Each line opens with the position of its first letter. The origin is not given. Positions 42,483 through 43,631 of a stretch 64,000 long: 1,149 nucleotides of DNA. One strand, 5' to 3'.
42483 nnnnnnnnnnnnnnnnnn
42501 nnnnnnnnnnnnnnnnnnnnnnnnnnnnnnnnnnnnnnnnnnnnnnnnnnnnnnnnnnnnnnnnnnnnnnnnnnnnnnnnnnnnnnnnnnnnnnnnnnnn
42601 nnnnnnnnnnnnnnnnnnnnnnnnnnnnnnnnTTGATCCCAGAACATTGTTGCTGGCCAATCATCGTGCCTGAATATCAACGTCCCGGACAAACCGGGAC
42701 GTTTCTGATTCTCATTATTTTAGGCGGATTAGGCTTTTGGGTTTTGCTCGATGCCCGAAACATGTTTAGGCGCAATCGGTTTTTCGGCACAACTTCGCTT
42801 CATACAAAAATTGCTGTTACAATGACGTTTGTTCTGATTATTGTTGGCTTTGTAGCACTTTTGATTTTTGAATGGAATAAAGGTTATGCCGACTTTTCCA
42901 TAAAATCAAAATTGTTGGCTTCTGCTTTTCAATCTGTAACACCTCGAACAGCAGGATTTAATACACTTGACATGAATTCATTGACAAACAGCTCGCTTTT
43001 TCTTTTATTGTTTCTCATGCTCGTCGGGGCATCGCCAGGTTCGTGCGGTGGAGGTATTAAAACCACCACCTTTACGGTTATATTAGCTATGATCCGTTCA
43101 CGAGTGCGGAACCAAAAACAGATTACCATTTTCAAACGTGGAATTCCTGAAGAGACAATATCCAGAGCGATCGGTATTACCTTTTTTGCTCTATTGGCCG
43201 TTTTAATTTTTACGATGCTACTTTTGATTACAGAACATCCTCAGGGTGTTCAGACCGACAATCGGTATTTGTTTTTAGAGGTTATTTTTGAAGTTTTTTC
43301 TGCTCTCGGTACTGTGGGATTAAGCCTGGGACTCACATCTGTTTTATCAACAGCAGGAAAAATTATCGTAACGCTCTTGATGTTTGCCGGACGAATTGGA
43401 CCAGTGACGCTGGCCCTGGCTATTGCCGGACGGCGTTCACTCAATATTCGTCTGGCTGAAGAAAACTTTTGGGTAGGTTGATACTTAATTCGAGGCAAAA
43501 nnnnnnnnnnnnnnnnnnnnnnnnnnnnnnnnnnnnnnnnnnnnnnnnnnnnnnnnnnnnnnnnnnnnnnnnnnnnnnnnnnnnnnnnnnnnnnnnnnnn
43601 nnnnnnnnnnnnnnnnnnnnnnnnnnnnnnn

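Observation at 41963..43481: KaiC-like ATPase occupies the position of the missing 5' half of ktrB, leaving a half-size KtrB in front of ktrA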

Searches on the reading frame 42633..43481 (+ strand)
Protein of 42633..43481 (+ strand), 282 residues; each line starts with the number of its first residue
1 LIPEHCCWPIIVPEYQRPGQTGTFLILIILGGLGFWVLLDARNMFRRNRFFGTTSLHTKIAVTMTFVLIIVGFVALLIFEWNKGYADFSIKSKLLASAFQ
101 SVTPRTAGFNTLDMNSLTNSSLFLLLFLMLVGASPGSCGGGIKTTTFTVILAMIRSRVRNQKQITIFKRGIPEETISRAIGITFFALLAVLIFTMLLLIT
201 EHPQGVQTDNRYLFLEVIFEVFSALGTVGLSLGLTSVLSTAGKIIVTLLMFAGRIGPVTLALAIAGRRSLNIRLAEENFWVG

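Call 3: search_protein_families(library=pfam, proteins=[window:42633-43481:+], max_evalue=0.1)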
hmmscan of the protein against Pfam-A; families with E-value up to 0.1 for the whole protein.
window:42633-43481:+ (282 aa): 2 families
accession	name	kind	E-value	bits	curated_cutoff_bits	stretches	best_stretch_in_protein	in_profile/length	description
PF02386.22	TrkH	-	2.2e-35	122.6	27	1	25-264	224-490/502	Cation transport protein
PF03814.21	KdpA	-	2.5e-06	26.4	22.6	1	107-267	336-498/548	Potassium-transporting ATPase A subunit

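Call 4: search_protein_families(library=ncbifam, proteins=[window:42633-43481:+], max_evalue=0.1)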
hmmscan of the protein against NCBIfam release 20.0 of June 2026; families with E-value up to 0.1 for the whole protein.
window:42633-43481:+ (282 aa): 2 families
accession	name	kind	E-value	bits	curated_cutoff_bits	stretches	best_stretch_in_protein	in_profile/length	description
TIGR00933.1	2a38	subfamily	3.3e-57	194.3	331.15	1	25-254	166-391/391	TrkH family potassium uptake protein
TIGR00934.2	2a38euk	subfamily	6.8e-13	47.9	441.9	1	62-261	621-826/834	TRK family potassium/sodium uptake transporter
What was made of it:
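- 42704..43481 (+): 5'-truncated ktrB remnant, corresponding to about codons 205/206-462 of the full-length gene. It holds the end of helix M2 of repeat 2 plus repeats 3 and 4. It has no native start codon, ribosome-binding site or promoter. It is most likely a recent pseudogene. It matches only the C-terminal part of Pfam and NCBIfam models (calls 3, 4).
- On KtrB/TrkH (Pfam PF02386, TIGR00933): TIGR00933 scores 194 bits, below the 331 full-length cut-off (call 4).
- Checked: Against TIGR00933 it covers positions 166-391 of 391 and scores 194 bits, below the 331-bit full-length cut-off (call 4).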

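Call 5: find_homologous_proteins(query=window:42633-43481:+)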
Query window:42633-43481:+ (282 aa): 7987 proteins with E <= 0.001 among 8000 candidates; the best 120 are listed.
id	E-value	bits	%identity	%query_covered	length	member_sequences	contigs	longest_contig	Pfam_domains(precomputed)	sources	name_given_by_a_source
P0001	1.1e-176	604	100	100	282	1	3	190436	PF02386.23,PF03814.22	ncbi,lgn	-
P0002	1.5e-137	476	87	92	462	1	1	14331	PF02386.23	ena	-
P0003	7.9e-91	322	62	88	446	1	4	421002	PF02386.23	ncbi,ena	-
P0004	1.2e-90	322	58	92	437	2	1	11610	PF02386.23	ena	-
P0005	5.4e-90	320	58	92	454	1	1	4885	PF02386.23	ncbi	-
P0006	2.3e-88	314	57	92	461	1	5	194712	PF02386.23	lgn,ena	-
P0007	2.5e-88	314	58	92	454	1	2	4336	PF02386.23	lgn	-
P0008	8.8e-88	312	56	93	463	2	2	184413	PF02386.23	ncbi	-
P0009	1.8e-87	311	58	93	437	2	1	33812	PF02386.23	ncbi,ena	-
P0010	2.1e-87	311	59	92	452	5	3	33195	PF02386.23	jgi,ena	-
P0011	4.0e-87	310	58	92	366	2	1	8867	PF02386.23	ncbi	-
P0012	6.1e-87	310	60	92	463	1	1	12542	PF02386.23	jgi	-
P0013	7.0e-87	309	56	88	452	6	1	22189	PF02386.23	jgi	-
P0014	8.0e-87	309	56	89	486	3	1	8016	PF02386.23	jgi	-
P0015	9.6e-87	309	56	98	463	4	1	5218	PF02386.23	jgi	-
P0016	1.1e-86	309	58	92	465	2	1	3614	PF02386.23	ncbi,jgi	-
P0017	1.1e-86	309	57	88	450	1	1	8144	PF02386.23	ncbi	-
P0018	6.9e-86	306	57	92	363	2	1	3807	PF02386.23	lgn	-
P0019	2.4e-85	304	57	92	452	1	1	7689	PF02386.23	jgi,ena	-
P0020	4.7e-85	303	58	92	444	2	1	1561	PF02386.23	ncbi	-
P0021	8.3e-85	303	57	92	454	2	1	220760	PF02386.23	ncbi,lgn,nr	ncbi:hypothetical protein JXA70_05880 [candidate division KSB1 bacterium]|nr:hypothetical protein [c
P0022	1.7e-84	302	57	92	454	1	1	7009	PF02386.23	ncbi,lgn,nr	ncbi:Trk family potassium uptake protein [candidate division KSB1 bacterium]|nr:Trk family potassium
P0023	2.0e-84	301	58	92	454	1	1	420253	PF02386.23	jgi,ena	jgi:trk system potassium uptake protein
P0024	2.8e-84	301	54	92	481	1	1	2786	PF02386.23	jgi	jgi:trk system potassium uptake protein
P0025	2.9e-84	301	57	91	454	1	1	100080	PF02386.23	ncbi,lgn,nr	ncbi:hypothetical protein JW998_07695 [candidate division KSB1 bacterium]|nr:hypothetical protein [c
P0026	5.4e-84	300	57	95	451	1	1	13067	PF02386.23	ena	-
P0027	8.6e-84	299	55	92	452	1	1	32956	PF02386.23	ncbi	-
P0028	1.6e-83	298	52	95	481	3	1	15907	PF02386.23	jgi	jgi:trk system potassium uptake protein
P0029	4.4e-83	297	54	91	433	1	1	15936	PF02386.23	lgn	-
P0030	5.7e-83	297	56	92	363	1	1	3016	PF02386.23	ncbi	-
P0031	9.0e-83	296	56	92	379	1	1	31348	PF02386.23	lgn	-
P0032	2.8e-82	294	56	89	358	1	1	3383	PF02386.23,PF03814.22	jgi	-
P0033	3.2e-82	294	54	91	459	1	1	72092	PF02386.23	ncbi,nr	ncbi:Trk family potassium uptake protein [candidate division KSB1 bacterium]|nr:Trk family potassium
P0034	4.6e-82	294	56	91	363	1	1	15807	PF02386.23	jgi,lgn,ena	-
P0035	1.2e-81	292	56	89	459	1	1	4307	PF02386.23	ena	-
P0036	3.2e-81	291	57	92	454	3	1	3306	PF02386.23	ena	-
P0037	8.8e-81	289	53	92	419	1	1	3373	PF02386.23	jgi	jgi:trk system potassium uptake protein TrkH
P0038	9.4e-81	289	53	92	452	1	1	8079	PF02386.23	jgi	jgi:trk system potassium uptake protein TrkH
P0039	1.2e-80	289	52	92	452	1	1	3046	PF02386.23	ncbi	-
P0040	4.5e-80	287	55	90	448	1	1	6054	PF02386.23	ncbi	-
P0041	4.9e-80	287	53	92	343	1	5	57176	PF02386.23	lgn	-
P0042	5.9e-80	287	53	92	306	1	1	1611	PF02386.23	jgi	jgi:trk system potassium uptake protein TrkH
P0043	1.5e-79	285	53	88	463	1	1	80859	PF02386.23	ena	-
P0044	2.9e-79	284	52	91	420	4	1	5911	PF02386.23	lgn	-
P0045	8.7e-79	283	52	88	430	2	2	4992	PF02386.23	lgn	-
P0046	3.1e-78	281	51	92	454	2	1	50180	PF02386.23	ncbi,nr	ncbi:Trk family potassium uptake protein [candidate division KSB1 bacterium]|nr:Trk family potassium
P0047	3.9e-77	278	54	91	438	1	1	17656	PF02386.23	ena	-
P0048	1.1e-76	276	51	92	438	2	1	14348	PF02386.23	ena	-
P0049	2.2e-76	275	51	92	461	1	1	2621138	PF02386.23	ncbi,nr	ncbi:MAG: TrkH family potassium uptake protein [candidate division KSB1 bacterium]|nr:TrkH family po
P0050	4.4e-75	271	54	92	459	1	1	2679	PF02386.23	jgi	jgi:trk system potassium uptake protein TrkH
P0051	3.4e-74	268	54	92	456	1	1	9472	PF02386.23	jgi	jgi:trk system potassium uptake protein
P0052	1.3e-72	263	52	92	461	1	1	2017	PF02386.23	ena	-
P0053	9.0e-72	260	54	92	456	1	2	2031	PF02386.23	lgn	-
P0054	1.5e-71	259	54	92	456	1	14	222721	PF02386.23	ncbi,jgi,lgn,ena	jgi:trk system potassium uptake protein TrkH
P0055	1.6e-71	259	54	92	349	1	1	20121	PF02386.23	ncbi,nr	ncbi:MAG TPA: potassium transporter TrkG, partial [bacterium]|nr:potassium transporter TrkG [bacteri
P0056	2.2e-71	259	54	92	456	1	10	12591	PF02386.23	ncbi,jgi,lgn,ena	-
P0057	3.5e-71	258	54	92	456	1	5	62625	PF02386.23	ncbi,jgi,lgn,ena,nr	ncbi:MAG TPA: TrkH family potassium uptake protein [bacterium]|nr:TrkH family potassium uptake prote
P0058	3.6e-71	258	53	92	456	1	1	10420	PF02386.23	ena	-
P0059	3.9e-71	258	50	92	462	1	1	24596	PF02386.23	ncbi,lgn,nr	ncbi:Trk family potassium uptake protein [candidate division KSB1 bacterium]|nr:Trk family potassium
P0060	4.7e-71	258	53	92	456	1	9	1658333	PF02386.23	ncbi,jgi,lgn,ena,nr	ncbi:MAG TPA: TrkH family potassium uptake protein [bacterium]|nr:TrkH family potassium uptake prote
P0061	5.0e-71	257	54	92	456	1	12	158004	PF02386.23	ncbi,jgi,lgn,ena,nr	ncbi:MAG TPA: TrkH family potassium uptake protein [bacterium]|nr:TrkH family potassium uptake prote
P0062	6.2e-71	257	53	92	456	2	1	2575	PF02386.23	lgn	-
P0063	2.0e-70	256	52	92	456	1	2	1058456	PF02386.23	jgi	jgi:trk system potassium uptake protein TrkH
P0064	2.7e-70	255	53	92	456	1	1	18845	PF02386.23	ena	-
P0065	1.1e-69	253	49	84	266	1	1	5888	PF02386.23,PF03814.22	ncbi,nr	ncbi:hypothetical protein GF337_17705, partial [candidate division KSB1 bacterium]|nr:hypothetical p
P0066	2.9e-69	252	51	92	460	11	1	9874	PF02386.23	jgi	-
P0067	4.2e-69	251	51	92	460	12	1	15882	PF02386.23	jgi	-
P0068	6.3e-69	251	51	92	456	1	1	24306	PF02386.23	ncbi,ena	-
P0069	1.3e-68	250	48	88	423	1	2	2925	PF02386.23,PF03814.22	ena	-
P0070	2.2e-68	249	49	92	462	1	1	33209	PF02386.23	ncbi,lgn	-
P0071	5.5e-68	248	49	90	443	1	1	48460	PF02386.23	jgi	-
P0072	1.8e-67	246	51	92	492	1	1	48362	PF02386.23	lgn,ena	-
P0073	2.1e-67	246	48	87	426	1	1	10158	PF02386.23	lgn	-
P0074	2.4e-67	245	49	92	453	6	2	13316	PF02386.23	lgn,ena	-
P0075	6.7e-67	244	49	88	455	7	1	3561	PF02386.23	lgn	-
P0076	7.7e-67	244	49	91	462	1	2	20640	PF02386.23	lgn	-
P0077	1.0e-66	243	48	91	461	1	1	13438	PF02386.23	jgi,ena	-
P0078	1.0e-66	243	49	92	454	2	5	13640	PF02386.23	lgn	-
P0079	1.1e-66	243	49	91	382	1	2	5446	PF02386.23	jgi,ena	-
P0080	2.1e-66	242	48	88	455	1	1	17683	PF02386.23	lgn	-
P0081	3.5e-66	242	52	91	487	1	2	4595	PF02386.23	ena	-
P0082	5.2e-66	241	49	91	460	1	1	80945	PF02386.23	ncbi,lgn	-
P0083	9.4e-66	240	48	95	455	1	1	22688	PF02386.23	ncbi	-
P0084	1.2e-65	240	50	91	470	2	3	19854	PF02386.23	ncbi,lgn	-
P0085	1.2e-65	240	50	87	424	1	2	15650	PF02386.23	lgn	-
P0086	1.2e-65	240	49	92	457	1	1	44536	PF02386.23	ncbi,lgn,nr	ncbi:Trk family potassium uptake protein [candidate division KSB1 bacterium]|nr:Trk family potassium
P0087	1.3e-65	240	48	92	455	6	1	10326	PF02386.23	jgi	-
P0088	1.7e-65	239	49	95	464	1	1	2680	PF02386.23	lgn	-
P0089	3.1e-65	239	49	92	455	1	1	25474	PF02386.23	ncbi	-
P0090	3.5e-65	238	48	92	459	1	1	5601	PF02386.23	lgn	-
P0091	3.8e-65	238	48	95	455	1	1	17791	PF02386.23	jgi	-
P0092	4.0e-65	238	46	84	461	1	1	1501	PF02386.23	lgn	-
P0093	5.0e-65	238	49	91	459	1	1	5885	PF02386.23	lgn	-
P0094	5.4e-65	238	48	91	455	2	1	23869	PF02386.23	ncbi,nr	ncbi:MAG: hypothetical protein GXO74_06925 [Calditrichaeota bacterium]|nr:hypothetical protein [Cald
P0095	6.5e-65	237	48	91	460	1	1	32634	PF02386.23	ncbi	-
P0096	1.6e-64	236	50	92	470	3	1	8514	PF02386.23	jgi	-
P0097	1.9e-64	236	46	91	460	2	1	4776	PF02386.23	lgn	-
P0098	2.6e-64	235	48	91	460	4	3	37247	PF02386.23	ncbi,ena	-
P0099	2.7e-64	235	48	92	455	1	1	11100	PF02386.23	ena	-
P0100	3.0e-64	235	48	92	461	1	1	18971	PF02386.23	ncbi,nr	ncbi:MAG: potassium transporter [Calditrichaeota bacterium]|nr:MAG: potassium transporter [Calditric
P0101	3.5e-64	235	48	92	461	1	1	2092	PF02386.23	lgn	-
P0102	3.6e-64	235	45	88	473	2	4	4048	PF02386.23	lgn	-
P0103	5.0e-64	235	46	88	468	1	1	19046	PF02386.23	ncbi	-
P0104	7.8e-64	234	46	93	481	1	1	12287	PF02386.23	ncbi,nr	ncbi:MAG: Trk family potassium uptake protein [Caldithrix sp.]|nr:Trk family potassium uptake protei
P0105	9.1e-64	234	48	92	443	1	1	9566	PF02386.23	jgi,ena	-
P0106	1.2e-63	233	48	92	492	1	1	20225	PF02386.23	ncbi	-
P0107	1.3e-63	233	47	91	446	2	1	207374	PF02386.23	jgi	-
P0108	1.4e-63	233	48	91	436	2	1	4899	PF02386.23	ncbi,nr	ncbi:MAG: hypothetical protein D6681_11010 [Calditrichaeota bacterium]|nr:MAG: hypothetical protein 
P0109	2.1e-63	233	48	85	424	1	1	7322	PF02386.23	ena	-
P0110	2.2e-63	232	46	92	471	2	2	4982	PF02386.23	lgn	-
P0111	5.3e-63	231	46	91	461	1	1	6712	PF02386.23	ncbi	-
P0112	5.8e-63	231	48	92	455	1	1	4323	PF02386.23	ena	-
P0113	6.5e-63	231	47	91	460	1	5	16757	PF02386.23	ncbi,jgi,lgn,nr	ncbi:hypothetical protein HUU05_07830 [candidate division KSB1 bacterium]|nr:hypothetical protein [c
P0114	8.7e-63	230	46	92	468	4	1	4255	PF02386.23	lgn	-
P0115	1.5e-62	230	47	88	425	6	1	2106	PF02386.23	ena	-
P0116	1.9e-62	229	46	91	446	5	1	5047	PF02386.23,PF03814.22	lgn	-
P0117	2.0e-62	229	49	91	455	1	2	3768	PF02386.23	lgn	-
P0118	2.2e-62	229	47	96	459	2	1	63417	PF02386.23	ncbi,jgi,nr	ncbi:MAG: hypothetical protein GXP58_02275 [Deltaproteobacteria bacterium]|nr:hypothetical protein [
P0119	2.6e-62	229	46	92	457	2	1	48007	PF02386.23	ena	-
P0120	2.8e-62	229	49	91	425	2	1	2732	PF02386.23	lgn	-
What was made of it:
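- The listed best homologs are mostly about 420-490 aa; the shorter ones lie mostly on short contigs (call 5). The listed best homologs, including one at 87% identity, are mostly full length (call 5).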

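Call 7: find_encoding_contigs(protein=P0002, flank=6000, max_places=3)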
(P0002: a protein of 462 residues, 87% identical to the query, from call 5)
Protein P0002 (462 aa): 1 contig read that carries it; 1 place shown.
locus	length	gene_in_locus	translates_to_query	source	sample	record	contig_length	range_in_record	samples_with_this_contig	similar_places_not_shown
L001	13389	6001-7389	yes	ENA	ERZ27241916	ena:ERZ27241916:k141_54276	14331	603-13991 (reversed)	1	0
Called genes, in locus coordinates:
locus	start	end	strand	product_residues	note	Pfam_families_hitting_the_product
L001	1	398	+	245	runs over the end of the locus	?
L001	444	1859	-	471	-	PF01938:TRAM, PF13649:Methyltransf_25 (faint), PF05958:tRNA_U5-meth_tr, PF03602:Cons_hypoth95 (weak), PF05175:MTS (weak), PF09445:Methyltransf_15 (weak), PF13847:Methyltransf_31 (weak)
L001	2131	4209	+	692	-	PF00009:GTP_EFTU, PF03144:GTP_EFTU_D2, PF22042:EF-G_D2, PF14492:EFG_III, PF16658:RF3_C (weak), PF03764:EFG_IV, PF00679:EFG_C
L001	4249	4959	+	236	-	-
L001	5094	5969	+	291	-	PF01370:Epimerase (faint), PF05368:NmrA, PF13460:NAD_binding_10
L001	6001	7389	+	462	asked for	PF02386:TrkH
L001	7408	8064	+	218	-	PF02254:TrkA_N, PF03446:NAD_binding_2 (weak), PF13460:NAD_binding_10 (weak), PF02080:TrkA_C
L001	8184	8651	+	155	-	PF00011:HSP20, PF17886:ArsA_HSP20 (faint)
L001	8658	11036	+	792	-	PF02190:LON_substr_bdg, PF00004:AAA, PF07728:AAA_5, PF22667:Lon_lid, PF05362:Lon_C, PF13541:ChlI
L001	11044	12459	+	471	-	PF01704:UDPGP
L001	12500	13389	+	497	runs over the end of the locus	?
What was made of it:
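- L001 has the same synteny with an NmrA-like gene and a 462-aa ktrB between the ATPase and ktrA (call 7). L001 has the ATPase and an intact ktrB at the same locus (call 7).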

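Call 10: find_encoding_contigs(protein=P0001, flank=4000, max_places=5)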
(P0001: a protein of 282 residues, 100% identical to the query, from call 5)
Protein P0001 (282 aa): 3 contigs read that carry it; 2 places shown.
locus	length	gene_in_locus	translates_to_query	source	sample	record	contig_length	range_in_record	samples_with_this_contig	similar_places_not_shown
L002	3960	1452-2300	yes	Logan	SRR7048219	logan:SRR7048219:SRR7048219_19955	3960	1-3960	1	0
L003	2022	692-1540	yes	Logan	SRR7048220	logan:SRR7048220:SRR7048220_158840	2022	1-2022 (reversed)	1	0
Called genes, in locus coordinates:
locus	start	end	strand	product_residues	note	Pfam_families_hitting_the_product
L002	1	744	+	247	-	?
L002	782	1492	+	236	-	-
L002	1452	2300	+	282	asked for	PF02386:TrkH, PF03814:KdpA (weak)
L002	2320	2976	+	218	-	PF02254:TrkA_N, PF03446:NAD_binding_2 (weak), PF02080:TrkA_C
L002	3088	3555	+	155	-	PF00011:HSP20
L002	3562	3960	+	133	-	?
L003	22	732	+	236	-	-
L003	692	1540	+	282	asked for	PF02386:TrkH, PF03814:KdpA (weak)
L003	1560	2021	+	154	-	?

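Call 16: list_cluster_members(proteins=[P0001, P0121])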
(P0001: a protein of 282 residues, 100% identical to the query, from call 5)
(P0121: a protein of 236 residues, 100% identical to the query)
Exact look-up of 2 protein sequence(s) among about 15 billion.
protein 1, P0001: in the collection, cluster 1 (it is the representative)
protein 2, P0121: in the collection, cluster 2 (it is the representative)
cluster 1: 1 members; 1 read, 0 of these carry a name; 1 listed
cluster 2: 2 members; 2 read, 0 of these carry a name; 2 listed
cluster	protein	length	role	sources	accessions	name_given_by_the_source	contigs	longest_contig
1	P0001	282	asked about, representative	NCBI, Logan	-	-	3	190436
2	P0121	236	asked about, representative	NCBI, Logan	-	-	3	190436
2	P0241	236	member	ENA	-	-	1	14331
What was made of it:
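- The architecture is found only in this strain population (one protein cluster, three contigs; calls 5, 10, 16).
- Tried and rejected: It gave no organism name or accession (call 16).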

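Call 17: find_related_loci(query=P0002, collection=genome_contigs, flank=6000)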
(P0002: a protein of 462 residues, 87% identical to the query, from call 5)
Query P0002 (462 aa) in genome_contigs; peptide patterns used: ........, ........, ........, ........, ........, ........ (x = any residue, [..] = any of these).
85 stretches matched a pattern; 1 encode a relative of the query (tblastn E <= 1e-3); 1 distinct loci.
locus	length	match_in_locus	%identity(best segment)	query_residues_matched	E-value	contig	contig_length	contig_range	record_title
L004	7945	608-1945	53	8-462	2e-151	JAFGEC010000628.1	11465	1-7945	MAG: candidate division KSB1 bacterium isolate Zod_Metabat.1209 k87_12146651, whole genome shotgun sequence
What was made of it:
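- The window's genome is not in the genome collection (call 17), so a second full-length ktrB/trkH, or an N-terminal fragment that was never called as a gene, cannot be excluded. The rest of the genome could not be examined (call 17).
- Tried and rejected: The genome is therefore not in that collection, and the rest of it could not be searched (call 17).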
